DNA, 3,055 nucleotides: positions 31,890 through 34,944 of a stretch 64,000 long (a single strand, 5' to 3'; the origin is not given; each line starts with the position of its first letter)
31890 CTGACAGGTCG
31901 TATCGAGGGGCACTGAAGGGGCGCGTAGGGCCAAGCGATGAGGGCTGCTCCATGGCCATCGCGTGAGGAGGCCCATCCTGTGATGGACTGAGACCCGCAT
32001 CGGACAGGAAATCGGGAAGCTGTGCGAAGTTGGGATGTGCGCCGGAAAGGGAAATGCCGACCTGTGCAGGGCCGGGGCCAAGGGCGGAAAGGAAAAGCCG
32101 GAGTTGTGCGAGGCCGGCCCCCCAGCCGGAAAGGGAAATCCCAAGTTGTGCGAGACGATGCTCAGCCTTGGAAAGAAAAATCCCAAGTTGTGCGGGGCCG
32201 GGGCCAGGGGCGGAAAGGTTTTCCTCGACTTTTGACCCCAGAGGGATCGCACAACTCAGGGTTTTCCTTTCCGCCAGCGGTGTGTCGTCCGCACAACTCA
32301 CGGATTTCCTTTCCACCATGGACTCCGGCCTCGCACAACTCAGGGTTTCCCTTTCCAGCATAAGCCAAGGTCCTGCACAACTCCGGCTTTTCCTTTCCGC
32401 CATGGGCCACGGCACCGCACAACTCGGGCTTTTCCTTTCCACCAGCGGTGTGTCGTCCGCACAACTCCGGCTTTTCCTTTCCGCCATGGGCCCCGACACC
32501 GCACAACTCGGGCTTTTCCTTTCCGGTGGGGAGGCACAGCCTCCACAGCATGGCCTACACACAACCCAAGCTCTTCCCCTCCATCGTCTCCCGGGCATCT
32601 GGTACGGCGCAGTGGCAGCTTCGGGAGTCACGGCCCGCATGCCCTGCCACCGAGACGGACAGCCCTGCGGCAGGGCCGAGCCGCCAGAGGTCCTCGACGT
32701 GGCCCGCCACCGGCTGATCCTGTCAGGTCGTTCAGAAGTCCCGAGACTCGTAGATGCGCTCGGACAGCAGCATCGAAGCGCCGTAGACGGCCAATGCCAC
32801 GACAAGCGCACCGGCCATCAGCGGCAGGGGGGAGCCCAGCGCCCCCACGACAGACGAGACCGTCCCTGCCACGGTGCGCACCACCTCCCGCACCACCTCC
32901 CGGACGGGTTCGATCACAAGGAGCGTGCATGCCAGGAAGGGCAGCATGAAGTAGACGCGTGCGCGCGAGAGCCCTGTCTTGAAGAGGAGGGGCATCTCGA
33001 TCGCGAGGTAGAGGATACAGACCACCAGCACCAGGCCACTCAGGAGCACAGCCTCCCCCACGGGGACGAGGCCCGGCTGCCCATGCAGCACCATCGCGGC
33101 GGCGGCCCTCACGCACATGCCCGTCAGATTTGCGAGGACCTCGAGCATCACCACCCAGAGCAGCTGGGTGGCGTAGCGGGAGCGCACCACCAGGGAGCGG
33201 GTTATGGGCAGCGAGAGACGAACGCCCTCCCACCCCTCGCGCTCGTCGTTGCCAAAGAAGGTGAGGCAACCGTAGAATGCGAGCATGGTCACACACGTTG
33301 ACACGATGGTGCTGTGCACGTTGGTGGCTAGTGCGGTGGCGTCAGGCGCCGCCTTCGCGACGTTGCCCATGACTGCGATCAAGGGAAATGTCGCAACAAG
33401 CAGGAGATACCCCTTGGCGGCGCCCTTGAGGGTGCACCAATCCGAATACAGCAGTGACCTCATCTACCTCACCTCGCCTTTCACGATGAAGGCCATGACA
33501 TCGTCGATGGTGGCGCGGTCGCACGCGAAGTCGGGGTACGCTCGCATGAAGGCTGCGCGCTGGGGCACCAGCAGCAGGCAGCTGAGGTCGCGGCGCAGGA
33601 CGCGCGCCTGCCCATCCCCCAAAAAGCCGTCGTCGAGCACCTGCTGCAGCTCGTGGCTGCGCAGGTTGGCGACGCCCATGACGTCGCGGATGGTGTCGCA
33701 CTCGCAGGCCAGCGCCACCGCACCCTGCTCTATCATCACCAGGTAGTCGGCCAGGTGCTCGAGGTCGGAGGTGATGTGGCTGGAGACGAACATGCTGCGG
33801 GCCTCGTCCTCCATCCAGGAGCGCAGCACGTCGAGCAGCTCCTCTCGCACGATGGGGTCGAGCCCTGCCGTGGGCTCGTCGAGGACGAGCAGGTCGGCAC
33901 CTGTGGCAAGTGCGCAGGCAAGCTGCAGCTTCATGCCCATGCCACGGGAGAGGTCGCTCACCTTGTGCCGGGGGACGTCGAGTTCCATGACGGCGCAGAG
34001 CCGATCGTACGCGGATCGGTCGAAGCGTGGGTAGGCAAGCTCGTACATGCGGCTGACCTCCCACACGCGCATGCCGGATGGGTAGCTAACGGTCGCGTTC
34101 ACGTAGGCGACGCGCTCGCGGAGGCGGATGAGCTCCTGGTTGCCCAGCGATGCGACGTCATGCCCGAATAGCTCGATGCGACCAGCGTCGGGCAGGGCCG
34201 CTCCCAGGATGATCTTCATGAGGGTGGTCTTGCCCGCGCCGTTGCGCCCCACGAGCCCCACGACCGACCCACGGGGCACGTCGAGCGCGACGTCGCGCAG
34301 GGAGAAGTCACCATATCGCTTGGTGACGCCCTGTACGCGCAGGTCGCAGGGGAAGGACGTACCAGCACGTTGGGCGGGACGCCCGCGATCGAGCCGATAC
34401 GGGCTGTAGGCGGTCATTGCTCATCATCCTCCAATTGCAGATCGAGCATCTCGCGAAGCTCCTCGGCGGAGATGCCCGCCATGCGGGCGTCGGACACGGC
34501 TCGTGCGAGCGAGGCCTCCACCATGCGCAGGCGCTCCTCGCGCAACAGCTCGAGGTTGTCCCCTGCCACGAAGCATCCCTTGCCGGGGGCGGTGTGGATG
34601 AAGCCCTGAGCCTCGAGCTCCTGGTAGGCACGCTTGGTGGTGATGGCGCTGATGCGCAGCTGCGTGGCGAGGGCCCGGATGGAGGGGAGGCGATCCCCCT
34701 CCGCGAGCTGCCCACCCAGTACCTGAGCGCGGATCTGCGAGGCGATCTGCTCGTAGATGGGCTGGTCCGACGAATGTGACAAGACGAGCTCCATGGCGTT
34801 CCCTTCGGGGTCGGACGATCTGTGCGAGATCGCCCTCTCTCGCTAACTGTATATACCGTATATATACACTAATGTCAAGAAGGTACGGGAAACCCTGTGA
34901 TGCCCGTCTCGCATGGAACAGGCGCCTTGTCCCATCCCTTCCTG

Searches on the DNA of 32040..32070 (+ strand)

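Call 92: build_rna_model(alignment_id=A5, structure=none)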
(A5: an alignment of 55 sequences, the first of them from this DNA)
Model R1 built from alignment A5 (55 sequences, 31 columns); structure: none (sequence only).
model positions 31; base pairs 0; branch points 0; effective number of sequences 55; information 1.149 bits per position. No base pairs: searches with it score sequence only.

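Call 93: search_with_rna_model(model_id=R1, sources=[L005, L006, L007, L008, L009, L010, L011, L012, L013, L014, L015, L016, L017, L018, L019, L020, L021, L022, L023, L024, L025], max_evalue=10)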
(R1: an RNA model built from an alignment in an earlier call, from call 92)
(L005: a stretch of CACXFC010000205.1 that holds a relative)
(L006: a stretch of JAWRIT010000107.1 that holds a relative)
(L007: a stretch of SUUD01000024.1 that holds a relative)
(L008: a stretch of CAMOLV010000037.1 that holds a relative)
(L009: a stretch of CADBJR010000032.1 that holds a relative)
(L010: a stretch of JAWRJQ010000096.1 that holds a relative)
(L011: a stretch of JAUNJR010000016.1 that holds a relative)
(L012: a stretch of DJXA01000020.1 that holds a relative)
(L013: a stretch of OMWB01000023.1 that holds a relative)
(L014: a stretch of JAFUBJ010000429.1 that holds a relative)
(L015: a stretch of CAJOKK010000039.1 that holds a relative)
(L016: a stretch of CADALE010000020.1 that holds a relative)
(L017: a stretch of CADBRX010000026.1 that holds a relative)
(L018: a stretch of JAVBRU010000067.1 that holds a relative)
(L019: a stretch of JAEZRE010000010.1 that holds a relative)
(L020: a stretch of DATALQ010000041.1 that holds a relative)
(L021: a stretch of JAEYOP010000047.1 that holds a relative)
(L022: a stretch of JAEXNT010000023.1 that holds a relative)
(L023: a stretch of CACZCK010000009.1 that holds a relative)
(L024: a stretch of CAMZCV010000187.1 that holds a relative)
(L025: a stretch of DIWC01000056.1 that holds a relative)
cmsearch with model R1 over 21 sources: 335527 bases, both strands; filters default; matches with E-value up to 10: 0.
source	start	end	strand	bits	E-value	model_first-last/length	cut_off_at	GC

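Call 94: search_with_rna_model(model_id=R1, sources=[window, L002, L026, L034, L164, L165, L166, L169, L170], max_evalue=1)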
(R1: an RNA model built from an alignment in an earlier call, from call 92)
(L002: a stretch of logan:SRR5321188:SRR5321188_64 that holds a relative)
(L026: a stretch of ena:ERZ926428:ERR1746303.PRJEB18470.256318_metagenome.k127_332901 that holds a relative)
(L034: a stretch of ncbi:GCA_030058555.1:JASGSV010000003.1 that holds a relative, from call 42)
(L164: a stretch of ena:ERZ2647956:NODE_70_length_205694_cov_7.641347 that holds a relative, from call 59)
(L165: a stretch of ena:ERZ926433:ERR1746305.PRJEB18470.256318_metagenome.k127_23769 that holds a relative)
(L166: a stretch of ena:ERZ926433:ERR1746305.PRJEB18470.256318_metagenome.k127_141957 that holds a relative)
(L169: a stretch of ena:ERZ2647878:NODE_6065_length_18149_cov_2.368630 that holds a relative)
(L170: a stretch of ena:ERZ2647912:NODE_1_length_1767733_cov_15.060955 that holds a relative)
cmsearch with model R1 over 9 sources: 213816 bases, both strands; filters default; matches with E-value up to 1: 96.
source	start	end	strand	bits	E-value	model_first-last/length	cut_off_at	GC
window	58613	58643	-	34.8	3.2e-09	1-31/31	-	0.65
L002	11754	11784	+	34.8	3.2e-09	1-31/31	-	0.65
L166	10334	10362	+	34.4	4.4e-09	3-31/31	-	0.62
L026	7971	8000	+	34.3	4.7e-09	1-30/31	-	0.6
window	58571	58600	-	34.1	5.6e-09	2-31/31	-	0.67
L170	10372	10401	-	34.1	5.6e-09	2-31/31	-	0.67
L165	10604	10632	-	33.8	6.7e-09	2-30/31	-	0.62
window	32415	32443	-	33.8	6.8e-09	2-30/31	-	0.59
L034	11021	11049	+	33.8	6.8e-09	2-30/31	-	0.59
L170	10456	10485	-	33.7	7.2e-09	2-31/31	-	0.57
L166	10249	10277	+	33.6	7.8e-09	2-30/31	-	0.59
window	58410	58437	+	33.4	8.7e-09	3-30/31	-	0.57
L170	10253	10280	+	33.4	8.7e-09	3-30/31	-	0.57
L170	10414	10444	-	33.4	9.1e-09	1-31/31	-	0.65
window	32499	32526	-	33.3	9.8e-09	3-30/31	-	0.61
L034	10938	10965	+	33.3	9.8e-09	3-30/31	-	0.61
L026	8220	8247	-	33.1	1.1e-08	2-29/31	-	0.64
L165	10399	10427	+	32.9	1.3e-08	2-30/31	-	0.59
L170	10168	10195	+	32.8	1.3e-08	2-29/31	-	0.64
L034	10979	11007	+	32.5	1.8e-08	2-30/31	-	0.62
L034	11353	11381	-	32.3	2.1e-08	2-30/31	-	0.59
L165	10358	10385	+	32.2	2.1e-08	3-30/31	-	0.54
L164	10198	10226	+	32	2.5e-08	2-30/31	-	0.59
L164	10240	10268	+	32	2.5e-08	2-30/31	-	0.59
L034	11189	11217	+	31.9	2.8e-08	2-30/31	-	0.55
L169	2649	2679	+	31.7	3.2e-08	1-31/31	-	0.61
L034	11104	11133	+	31.4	3.8e-08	1-30/31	-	0.53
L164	10282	10310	+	31.4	3.9e-08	2-30/31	-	0.55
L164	10367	10394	+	31.3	4.1e-08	3-30/31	-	0.54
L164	10324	10352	+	31.3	4.2e-08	2-30/31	-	0.59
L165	10479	10508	-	31.2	4.5e-08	1-30/31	-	0.57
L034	11063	11091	+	31.1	4.7e-08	2-30/31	-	0.59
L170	10209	10238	+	31.1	4.8e-08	1-30/31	-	0.5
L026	8177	8206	-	31.1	4.8e-08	1-30/31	-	0.5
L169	2734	2762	+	31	5.2e-08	2-30/31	-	0.55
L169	2608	2636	+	31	5.3e-08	2-30/31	-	0.52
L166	10374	10403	+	30.9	5.5e-08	1-30/31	-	0.57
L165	10562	10591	-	30.9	5.5e-08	1-30/31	-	0.53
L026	7930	7959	+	30.9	5.8e-08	2-31/31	-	0.53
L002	11713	11742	+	30.8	5.8e-08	2-31/31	-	0.53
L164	10488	10515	-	30.8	5.9e-08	3-30/31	-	0.57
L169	2775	2805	+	30.4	8.4e-08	1-31/31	-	0.58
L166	10292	10319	+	30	1.1e-07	3-30/31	-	0.57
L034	11311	11339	-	30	1.1e-07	2-30/31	-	0.55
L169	2898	2924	-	29.8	1.2e-07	3-29/31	-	0.52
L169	2855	2883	-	29.7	1.4e-07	2-30/31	-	0.52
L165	10646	10671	-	29.5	1.6e-07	5-30/31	-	0.54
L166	10580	10608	-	29.1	2.1e-07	2-30/31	-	0.55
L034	11147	11175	+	28.8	2.6e-07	2-30/31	-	0.55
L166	10496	10525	-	28.5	3.3e-07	1-30/31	-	0.57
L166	10417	10443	+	28.3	3.9e-07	2-28/31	-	0.48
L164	10531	10559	-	28.2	4e-07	1-29/31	-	0.52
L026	8135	8162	-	28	4.8e-07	3-30/31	-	0.57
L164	10157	10185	+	27.9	5.1e-07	3-31/31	-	0.52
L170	10293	10322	+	27.8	5.6e-07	1-30/31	-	0.53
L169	2938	2966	-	27.7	6e-07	3-31/31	-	0.62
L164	10446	10473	-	27.6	6.4e-07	3-30/31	-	0.46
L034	11268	11295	-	27.6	6.4e-07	4-31/31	-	0.46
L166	10538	10566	-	27.5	6.6e-07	2-30/31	-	0.55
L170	10126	10155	+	26.8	1.1e-06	2-31/31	-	0.6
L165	10275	10302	+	26.4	1.5e-06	3-30/31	-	0.5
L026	8260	8289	-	26.4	1.5e-06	2-31/31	-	0.57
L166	10623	10649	-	26.2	1.7e-06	3-29/31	-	0.59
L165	10233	10261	+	25.3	3.4e-06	2-30/31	-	0.66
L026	8014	8042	+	25.2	3.7e-06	2-30/31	-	0.55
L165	10520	10550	-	25.1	3.9e-06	1-31/31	-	0.52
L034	11395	11423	-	24.1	8e-06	2-30/31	-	0.62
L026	8093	8122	-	23.7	1.1e-05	1-30/31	-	0.53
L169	2818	2844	+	23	1.8e-05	2-28/31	-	0.52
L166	10456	10481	-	23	1.9e-05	3-28/31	-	0.46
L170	10333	10359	-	22.5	2.6e-05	2-28/31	-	0.52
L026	8056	8082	+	21.3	6.2e-05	2-28/31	-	0.48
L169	2693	2717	+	19.4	0.00026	3-27/31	-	0.44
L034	11229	11255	-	16.6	0.002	2-28/31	-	0.48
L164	10406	10431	-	15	0.0067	3-28/31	-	0.42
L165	10442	10467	+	14.4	0.01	3-28/31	-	0.42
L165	10318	10343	+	11.3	0.097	4-30/31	-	0.54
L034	11438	11458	-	9.8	0.29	9-29/31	-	0.57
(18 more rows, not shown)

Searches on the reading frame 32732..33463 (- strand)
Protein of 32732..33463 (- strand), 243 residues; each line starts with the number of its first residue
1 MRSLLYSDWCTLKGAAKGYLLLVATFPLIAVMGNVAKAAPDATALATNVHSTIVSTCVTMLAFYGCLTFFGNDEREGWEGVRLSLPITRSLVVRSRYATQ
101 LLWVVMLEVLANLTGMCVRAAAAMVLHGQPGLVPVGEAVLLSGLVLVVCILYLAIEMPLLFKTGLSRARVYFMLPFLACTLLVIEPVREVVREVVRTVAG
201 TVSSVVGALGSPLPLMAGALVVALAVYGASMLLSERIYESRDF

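Call 29: search_protein_families(library=pfam, proteins=[window:32732-33463:-], max_evalue=0.001)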
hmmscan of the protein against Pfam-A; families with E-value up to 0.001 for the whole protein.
window:32732-33463:- (243 aa): 1 family
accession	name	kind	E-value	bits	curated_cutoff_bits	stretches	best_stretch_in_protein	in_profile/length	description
PF13346.12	ABC2_membrane_5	-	1.6e-21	77.3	25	1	46-239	32-205/205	ABC-2 family transporter protein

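Call 42: find_encoding_contigs(protein=window:32732-33463:-, flank=10000, max_places=10)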
Protein window:32732-33463:- (243 aa): 23 contigs read that carry it; 10 places shown.
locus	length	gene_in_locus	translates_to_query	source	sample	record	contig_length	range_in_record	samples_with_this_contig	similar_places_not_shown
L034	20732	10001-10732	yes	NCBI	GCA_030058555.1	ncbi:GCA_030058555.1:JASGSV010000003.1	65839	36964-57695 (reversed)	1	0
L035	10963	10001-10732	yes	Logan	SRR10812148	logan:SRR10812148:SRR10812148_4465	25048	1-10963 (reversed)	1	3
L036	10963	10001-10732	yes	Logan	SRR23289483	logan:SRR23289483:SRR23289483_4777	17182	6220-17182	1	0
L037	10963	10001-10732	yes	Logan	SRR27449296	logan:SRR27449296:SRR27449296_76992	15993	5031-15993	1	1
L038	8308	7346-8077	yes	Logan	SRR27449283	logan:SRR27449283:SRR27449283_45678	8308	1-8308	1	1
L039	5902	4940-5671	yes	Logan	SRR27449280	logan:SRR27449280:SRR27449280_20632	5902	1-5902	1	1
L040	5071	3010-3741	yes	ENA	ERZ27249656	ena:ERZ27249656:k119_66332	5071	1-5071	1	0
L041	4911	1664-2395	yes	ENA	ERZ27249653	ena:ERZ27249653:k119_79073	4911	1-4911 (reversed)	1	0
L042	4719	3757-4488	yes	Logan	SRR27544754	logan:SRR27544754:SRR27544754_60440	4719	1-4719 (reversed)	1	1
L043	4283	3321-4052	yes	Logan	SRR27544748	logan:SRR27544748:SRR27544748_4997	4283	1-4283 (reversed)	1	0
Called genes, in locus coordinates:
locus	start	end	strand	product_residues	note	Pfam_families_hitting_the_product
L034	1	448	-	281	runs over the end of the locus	PF00702:Hydrolase (faint), PF08282:Hydrolase_3, PF13344:Hydrolase_6 (faint)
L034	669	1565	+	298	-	PF02311:AraC_binding, PF07883:Cupin_2, PF12833:HTH_18, PF00165:HTH_AraC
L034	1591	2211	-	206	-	PF12464:Mac, PF00132:Hexapep, PF14602:Hexapep_2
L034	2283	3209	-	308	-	PF00480:ROK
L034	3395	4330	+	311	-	PF00892:EamA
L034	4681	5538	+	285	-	PF00753:Lactamase_B (weak), PF23023:Anti-Pycsar_Apyc1 (faint)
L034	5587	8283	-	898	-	PF00690:Cation_ATPase_N, PF00122:E1-E2_ATPase, PF00702:Hydrolase, PF13246:Cation_ATPase, PF00689:Cation_ATPase_C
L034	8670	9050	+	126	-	PF00392:GntR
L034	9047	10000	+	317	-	PF00005:ABC_tran, PF13304:AAA_21 (faint)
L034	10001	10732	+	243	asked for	PF13346:ABC2_membrane_5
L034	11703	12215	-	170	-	-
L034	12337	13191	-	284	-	PF00702:Hydrolase (weak), PF08282:Hydrolase_3, PF05116:S6PP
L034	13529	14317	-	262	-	-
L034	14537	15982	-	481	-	PF00232:Glyco_hydro_1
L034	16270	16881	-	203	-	PF00702:Hydrolase, PF13419:HAD_2 (weak)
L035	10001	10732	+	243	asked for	PF13346:ABC2_membrane_5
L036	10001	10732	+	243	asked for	PF13346:ABC2_membrane_5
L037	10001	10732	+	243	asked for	PF13346:ABC2_membrane_5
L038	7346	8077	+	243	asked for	PF13346:ABC2_membrane_5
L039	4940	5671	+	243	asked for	PF13346:ABC2_membrane_5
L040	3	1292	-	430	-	?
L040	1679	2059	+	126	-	PF00392:GntR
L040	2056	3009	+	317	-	PF00005:ABC_tran, PF13304:AAA_21 (faint)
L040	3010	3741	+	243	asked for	PF13346:ABC2_membrane_5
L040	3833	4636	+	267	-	-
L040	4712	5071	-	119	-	?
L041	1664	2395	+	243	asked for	PF13346:ABC2_membrane_5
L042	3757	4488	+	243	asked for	PF13346:ABC2_membrane_5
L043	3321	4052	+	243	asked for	PF13346:ABC2_membrane_5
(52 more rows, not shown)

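Call 57: find_homologous_proteins(query=L040:3833-4633:+, max_evalue=0.01)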
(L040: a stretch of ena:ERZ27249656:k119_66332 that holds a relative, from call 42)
Query L040:3833-4633:+ (267 aa): 1 proteins with E <= 0.01 among 2018 candidates.
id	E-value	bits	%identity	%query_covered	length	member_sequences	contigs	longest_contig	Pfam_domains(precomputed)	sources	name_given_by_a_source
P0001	1.4e-24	105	56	45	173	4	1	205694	-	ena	-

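Call 59: find_encoding_contigs(protein=P0001, flank=10000, max_places=10)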
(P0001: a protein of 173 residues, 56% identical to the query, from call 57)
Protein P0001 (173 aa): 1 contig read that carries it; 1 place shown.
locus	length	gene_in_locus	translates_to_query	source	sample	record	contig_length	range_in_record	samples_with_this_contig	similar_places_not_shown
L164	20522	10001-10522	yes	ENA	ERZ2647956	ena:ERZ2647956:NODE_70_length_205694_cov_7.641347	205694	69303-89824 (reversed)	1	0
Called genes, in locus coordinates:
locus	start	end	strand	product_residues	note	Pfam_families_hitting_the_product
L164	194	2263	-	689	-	PF00664:ABC_membrane, PF00005:ABC_tran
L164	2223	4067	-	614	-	PF00664:ABC_membrane, PF00005:ABC_tran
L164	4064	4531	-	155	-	PF01047:MarR, PF12802:MarR_2, PF13463:HTH_27 (weak), PF24034:DUF7343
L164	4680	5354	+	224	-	PF00072:Response_reg, PF00486:Trans_reg_C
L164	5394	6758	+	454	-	PF00512:HisKA, PF02518:HATPase_c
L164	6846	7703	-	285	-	PF12146:Hydrolase_4 (weak), PF00561:Abhydrolase_1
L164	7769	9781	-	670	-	PF09334:tRNA-synt_1g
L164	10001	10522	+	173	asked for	-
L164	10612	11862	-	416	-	PF00202:Aminotran_3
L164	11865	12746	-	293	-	PF00696:AA_kinase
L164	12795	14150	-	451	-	PF01960:ArgJ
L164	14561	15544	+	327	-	PF02540:NAD_synthase (weak), PF01171:ATP_bind_3 (weak), PF00958:GMP_synt_C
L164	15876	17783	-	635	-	PF14311:DUF4379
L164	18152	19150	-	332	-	PF13481:AAA_25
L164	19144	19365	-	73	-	-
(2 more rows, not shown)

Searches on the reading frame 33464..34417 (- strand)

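Call 29: search_protein_families(library=pfam, proteins=[window:33464-34417:-], max_evalue=0.001)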
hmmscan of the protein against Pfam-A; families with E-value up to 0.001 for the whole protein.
window:33464-34417:- (317 aa): 3 families
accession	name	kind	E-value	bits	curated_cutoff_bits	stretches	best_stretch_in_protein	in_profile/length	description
PF00005.33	ABC_tran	-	7.4e-27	95.1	25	1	40-184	1-137/137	ABC transporter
PF13304.12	AAA_21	-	1.2e-10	42.4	27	1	154-214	236-298/304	AAA domain, putative AbiEii toxin, Type IV TA system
PF02463.25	SMC_N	-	0.00092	19.1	40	0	51-70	25-44/220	RecF/RecN/SMC N terminal domain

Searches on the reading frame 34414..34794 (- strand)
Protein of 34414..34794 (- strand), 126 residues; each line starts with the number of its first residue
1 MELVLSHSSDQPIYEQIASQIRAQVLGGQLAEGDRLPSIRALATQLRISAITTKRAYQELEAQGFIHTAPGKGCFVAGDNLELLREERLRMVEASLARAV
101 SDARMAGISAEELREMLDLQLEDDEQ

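Call 29: search_protein_families(library=pfam, proteins=[window:34414-34794:-], max_evalue=0.001)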
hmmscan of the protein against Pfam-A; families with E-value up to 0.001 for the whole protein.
window:34414-34794:- (126 aa): 1 family
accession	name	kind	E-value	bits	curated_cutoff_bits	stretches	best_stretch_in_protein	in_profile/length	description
PF00392.27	GntR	-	1.9e-16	59.9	27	1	14-76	2-64/64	Bacterial regulatory proteins, gntR family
